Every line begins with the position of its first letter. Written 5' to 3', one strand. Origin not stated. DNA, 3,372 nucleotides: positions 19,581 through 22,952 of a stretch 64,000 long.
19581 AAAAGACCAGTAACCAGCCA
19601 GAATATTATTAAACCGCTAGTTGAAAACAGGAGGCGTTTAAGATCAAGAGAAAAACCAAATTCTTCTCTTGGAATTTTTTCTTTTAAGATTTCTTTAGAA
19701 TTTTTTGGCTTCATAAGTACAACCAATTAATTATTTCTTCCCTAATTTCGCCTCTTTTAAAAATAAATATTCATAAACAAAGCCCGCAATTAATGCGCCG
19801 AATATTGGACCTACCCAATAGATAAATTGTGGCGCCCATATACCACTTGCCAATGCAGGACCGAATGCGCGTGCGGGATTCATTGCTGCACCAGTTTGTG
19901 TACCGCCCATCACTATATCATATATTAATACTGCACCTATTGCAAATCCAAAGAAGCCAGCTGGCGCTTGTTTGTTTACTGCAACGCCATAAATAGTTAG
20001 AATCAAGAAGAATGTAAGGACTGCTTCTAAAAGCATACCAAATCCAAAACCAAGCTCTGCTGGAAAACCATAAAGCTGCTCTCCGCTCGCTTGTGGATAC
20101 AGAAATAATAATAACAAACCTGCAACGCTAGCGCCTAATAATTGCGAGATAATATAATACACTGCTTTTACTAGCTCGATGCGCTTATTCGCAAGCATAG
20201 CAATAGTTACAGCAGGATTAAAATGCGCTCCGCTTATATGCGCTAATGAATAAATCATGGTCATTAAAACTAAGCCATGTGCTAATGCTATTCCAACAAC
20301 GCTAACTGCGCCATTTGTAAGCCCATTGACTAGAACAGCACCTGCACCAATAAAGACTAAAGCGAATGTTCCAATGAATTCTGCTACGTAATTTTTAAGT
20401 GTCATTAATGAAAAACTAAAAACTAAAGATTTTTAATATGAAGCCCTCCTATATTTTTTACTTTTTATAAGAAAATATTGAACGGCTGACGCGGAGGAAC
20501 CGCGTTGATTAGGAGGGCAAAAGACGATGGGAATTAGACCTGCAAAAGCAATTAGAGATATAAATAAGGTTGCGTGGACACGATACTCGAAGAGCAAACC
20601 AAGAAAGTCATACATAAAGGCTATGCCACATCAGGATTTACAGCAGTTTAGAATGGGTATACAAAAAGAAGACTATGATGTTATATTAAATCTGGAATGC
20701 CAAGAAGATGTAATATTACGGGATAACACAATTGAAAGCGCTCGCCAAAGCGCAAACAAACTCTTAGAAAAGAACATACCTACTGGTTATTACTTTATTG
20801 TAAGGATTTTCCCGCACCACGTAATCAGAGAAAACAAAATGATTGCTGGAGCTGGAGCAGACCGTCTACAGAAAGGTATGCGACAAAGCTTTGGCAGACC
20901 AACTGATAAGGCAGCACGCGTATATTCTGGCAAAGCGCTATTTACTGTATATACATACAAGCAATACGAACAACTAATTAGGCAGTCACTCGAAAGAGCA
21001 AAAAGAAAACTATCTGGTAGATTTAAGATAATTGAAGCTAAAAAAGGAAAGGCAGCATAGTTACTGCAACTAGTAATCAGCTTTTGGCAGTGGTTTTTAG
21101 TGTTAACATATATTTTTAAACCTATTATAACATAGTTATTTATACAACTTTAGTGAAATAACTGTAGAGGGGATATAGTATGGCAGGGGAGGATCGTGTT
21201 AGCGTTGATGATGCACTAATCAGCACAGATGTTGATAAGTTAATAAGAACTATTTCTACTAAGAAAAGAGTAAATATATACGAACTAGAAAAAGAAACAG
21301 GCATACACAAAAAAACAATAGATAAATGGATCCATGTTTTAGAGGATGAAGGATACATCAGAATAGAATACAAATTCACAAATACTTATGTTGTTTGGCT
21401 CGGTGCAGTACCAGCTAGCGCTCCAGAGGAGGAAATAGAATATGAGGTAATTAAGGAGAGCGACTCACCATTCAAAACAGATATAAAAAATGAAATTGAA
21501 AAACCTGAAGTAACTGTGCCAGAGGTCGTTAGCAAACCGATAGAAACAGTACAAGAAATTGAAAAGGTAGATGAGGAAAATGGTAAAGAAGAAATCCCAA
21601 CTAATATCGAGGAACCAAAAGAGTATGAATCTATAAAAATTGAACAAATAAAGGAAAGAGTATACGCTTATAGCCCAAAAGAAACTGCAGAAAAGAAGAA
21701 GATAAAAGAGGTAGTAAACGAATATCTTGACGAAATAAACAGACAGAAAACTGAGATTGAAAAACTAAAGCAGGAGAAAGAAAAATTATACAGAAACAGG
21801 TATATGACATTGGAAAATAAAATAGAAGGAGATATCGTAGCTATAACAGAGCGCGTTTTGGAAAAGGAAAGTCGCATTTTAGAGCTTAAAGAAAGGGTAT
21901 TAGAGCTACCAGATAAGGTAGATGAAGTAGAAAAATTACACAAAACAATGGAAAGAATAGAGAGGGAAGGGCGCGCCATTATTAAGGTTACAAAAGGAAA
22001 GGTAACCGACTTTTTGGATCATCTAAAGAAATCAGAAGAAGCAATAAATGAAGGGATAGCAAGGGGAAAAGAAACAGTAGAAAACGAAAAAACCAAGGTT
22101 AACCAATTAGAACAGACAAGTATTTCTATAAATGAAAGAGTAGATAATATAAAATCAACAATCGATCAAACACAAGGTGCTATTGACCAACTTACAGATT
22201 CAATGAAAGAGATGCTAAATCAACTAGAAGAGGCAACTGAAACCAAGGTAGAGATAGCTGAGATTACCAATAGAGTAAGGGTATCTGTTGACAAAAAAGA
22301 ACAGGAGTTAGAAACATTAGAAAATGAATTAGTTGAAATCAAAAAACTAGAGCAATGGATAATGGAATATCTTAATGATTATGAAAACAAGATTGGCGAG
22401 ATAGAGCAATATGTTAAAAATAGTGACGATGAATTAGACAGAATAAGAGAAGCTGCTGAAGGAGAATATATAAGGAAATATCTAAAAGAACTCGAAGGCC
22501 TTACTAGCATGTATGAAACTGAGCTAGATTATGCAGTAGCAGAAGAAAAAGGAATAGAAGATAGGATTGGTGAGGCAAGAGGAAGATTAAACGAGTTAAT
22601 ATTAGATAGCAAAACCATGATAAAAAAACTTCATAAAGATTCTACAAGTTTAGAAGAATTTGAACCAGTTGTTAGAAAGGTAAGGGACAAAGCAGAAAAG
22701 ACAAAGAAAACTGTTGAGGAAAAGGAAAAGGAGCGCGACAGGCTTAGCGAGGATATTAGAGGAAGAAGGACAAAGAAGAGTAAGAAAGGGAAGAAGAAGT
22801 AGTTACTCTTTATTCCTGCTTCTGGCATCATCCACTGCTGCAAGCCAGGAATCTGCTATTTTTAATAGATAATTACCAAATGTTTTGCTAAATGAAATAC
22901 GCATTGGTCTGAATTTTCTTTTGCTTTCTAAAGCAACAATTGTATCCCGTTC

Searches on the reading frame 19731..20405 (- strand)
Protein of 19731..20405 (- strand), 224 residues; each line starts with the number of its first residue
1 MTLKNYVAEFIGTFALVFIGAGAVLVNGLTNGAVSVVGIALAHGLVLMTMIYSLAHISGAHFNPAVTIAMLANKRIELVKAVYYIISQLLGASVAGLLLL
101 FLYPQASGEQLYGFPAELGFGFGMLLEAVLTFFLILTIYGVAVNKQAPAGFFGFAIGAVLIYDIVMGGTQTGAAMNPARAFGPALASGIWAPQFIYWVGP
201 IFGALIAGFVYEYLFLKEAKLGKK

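Call 5: search_protein_families(library=pfam, proteins=[window:19731-20405:-], max_evalue=0.1)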
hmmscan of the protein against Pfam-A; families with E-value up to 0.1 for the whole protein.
window:19731-20405:- (224 aa): 1 family
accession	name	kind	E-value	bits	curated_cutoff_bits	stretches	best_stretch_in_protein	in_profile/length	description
PF00230.25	MIP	-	3.9e-55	187.5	25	1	3-211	8-222/222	Major intrinsic protein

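Call 68: find_related_loci(query=window:19731-20405:-, collection=genome_contigs, flank=10000)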
Query window:19731-20405:- (224 aa) in genome_contigs; peptide patterns used: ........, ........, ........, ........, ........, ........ (x = any residue, [..] = any of these).
134 stretches matched a pattern; 8 encode a relative of the query (tblastn E <= 1e-3); 8 distinct loci.
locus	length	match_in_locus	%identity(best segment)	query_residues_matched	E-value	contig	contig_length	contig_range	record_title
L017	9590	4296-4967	82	1-224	1e-119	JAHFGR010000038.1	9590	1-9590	MAG: Candidatus Micrarchaeota archaeon isolate nzgw32 NODE_11617_length_9591_cov_2.289229, whole genome shotgun sequence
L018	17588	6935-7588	77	1-218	8e-109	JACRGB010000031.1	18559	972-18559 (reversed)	MAG: Candidatus Micrarchaeota archaeon isolate NC_groundwater_1740_Pr3_B-0.1um_41_29 SR-2_scaffold_141_2335327, whole ge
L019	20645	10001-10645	73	4-218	2e-97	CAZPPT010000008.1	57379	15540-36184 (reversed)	MAG TPA_asm: Candidatus Micrarchaeota archaeon isolate SRP093185_co1_148 genome assembly, contig: NODE_200_length_57379_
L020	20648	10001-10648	59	4-213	3e-71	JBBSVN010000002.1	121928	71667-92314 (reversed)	MAG: Candidatus Micrarchaeota archaeon isolate H52-bin093_1 H52_bin093_1_000000000002, whole genome shotgun sequence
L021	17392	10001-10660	41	1-224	1e-44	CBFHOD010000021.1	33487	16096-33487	MAG: Flavobacteriaceae bacterium isolate AGTU_82_bin_21_permissive genome assembly, contig: AGTU_82_bin_21_permissive_c2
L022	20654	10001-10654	40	3-224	1e-43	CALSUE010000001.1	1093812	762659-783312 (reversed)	MAG: uncultured Flavobacteriaceae bacterium isolate AB_MB169 genome assembly, contig: contig_1897_AB_MB169, whole genome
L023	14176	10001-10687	37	3-221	8e-33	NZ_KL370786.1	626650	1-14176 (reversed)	Dyadobacter crusticola DSM 16708 Q369DRAFT_scaffold00002.2, whole genome shotgun sequence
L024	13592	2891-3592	37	3-220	6e-32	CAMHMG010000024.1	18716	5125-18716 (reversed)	MAG: uncultured Clostridia bacterium isolate SRR11784281_bin.48_metaWRAP_v1.3_MAG genome assembly, contig: ERZ12203356.4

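Call 72: search_protein_families(library=pfam, proteins=[L018:10185-11357:+, L018:7634-10135:+, L018:11472-12098:+, L018:12101-12535:+, L018:5181-6896:+], max_evalue=0.01)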
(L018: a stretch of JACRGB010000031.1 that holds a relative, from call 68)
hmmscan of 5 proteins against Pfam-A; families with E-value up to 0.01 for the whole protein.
L018:10185-11357:+ (390 aa): 1 family
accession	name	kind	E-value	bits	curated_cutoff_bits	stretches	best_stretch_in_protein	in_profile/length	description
PF13646.12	HEAT_2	-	0.0011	19.6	27.7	0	219-296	11-86/88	HEAT repeats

L018:7634-10135:+ (833 aa): 0 families

L018:11472-12098:+ (208 aa): 7 families
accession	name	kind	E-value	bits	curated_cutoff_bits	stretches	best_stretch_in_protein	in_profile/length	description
PF18765.7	Polbeta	-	2.9e-08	34.2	26.9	1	121-172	11-68/93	Polymerase beta, Nucleotidyltransferase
PF01909.29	NTP_transf_2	-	1e-07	32.6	21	1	112-174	5-63/93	Nucleotidyltransferase domain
PF08279.18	HTH_11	-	4.2e-05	23.8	25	1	19-59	3-43/55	HTH domain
PF12633.13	Adenyl_cycl_N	-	0.0006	20.3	27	1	97-159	65-128/199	Adenylate cyclase NT domain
PF22600.2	MTPAP-like_central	-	0.0019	18.7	27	1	100-157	22-73/139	Poly(A) RNA polymerase, mitochondrial-like, central palm domain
PF05732.17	RepL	-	0.0047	16.9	20.3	1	26-71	70-115/164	Firmicute plasmid replication protein (RepL)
PF13545.12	HTH_Crp_2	-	0.0049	17.2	27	1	29-62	20-53/70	Crp-like helix-turn-helix domain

L018:12101-12535:+ (144 aa): 0 families

L018:5181-6896:+ (571 aa): 4 families
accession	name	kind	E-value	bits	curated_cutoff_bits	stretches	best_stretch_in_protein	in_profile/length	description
PF02355.23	SecD_SecF_C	-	3.6e-07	30.2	20.5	1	404-548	19-171/189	Protein export membrane protein SecD/SecF, C-terminal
PF07549.19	Sec_GG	-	2.2e-05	24.2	20.3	1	71-94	5-28/28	SecD/SecF GG Motif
PF21760.3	SecD_1st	-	5.1e-05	23.1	27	1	100-137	2-39/60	Protein translocase subunit SecDF, P1 domain, N-terminal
PF22599.2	SecDF_P1_head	-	0.0013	19.1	27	0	157-220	15-72/114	SecDF, P1 head subdomain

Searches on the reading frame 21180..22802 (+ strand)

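Call 35: search_protein_families(library=ncbifam, proteins=[window:21180-22802:+], max_evalue=0.1)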
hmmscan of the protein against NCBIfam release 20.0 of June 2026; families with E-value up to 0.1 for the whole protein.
window:21180-22802:+ (540 aa): 15 families
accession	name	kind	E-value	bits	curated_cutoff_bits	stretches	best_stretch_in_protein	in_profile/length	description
TIGR02168.1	SMC_prok_B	equivalog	1.3e-07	29.8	567.35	1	151-419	678-947/1181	chromosome segregation protein SMC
TIGR02169.1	SMC_prok_A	equivalog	2.4e-06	25.6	729.4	1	296-534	673-907/1165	chromosome segregation protein SMC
NF045487.1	ASRP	equivalog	3.9e-06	25.7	300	1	212-366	312-462/593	archaea-specific SMC-related protein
NF003410.0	PRK04778.1-4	equivalog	7.1e-06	25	754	1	175-389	217-436/575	septation ring formation regulator EzrA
TIGR04527.1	mycoplas_twoTM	subfamily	0.00013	21.8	125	1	322-424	36-142/248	MG_279/MG_280 family protein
TIGR00996.1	Mtu_fam_mce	paralog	0.0059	15.8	140.5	1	298-355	213-270/291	MCE family protein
NF002572.0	PRK02224.1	equivalog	0.0074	14.6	1087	1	126-526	195-574/888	DNA double-strand break repair ATPase Rad50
NF041035.1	Rad50_Halo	equivalog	0.019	13.3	1000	1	156-411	195-448/883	DNA double-strand break repair ATPase Rad50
NF003034.1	PRK03918.1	equivalog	0.025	12.6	700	0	398-537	202-341/878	DNA double-strand break repair ATPase Rad50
NF033914.0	antiphage_ZorA_1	subfamily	0.027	12.8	190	1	225-395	392-552/619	anti-phage ZorAB system protein ZorA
NF040939.2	trans_reg_lrs14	equivalog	0.036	14.1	90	1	13-61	19-67/103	Lrs14 family HTH-type transcriptional regulator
NF003409.0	PRK04778.1-3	equivalog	0.036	12.8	562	1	169-389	207-431/570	septation ring formation regulator EzrA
NF047515.1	SpiroCoCo_C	equivalog_domain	0.04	13.1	125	1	317-410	2-94/313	SpiroCoCo family coiled-coil protein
NF033553.1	MerP_Gpos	exception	0.059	13.2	110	0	342-384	62-104/112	mercury resistance system substrate-binding protein MerP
TIGR00833.1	actII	subfamily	0.075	11.3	874.7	0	179-360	475-662/910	MMPL family RND transporter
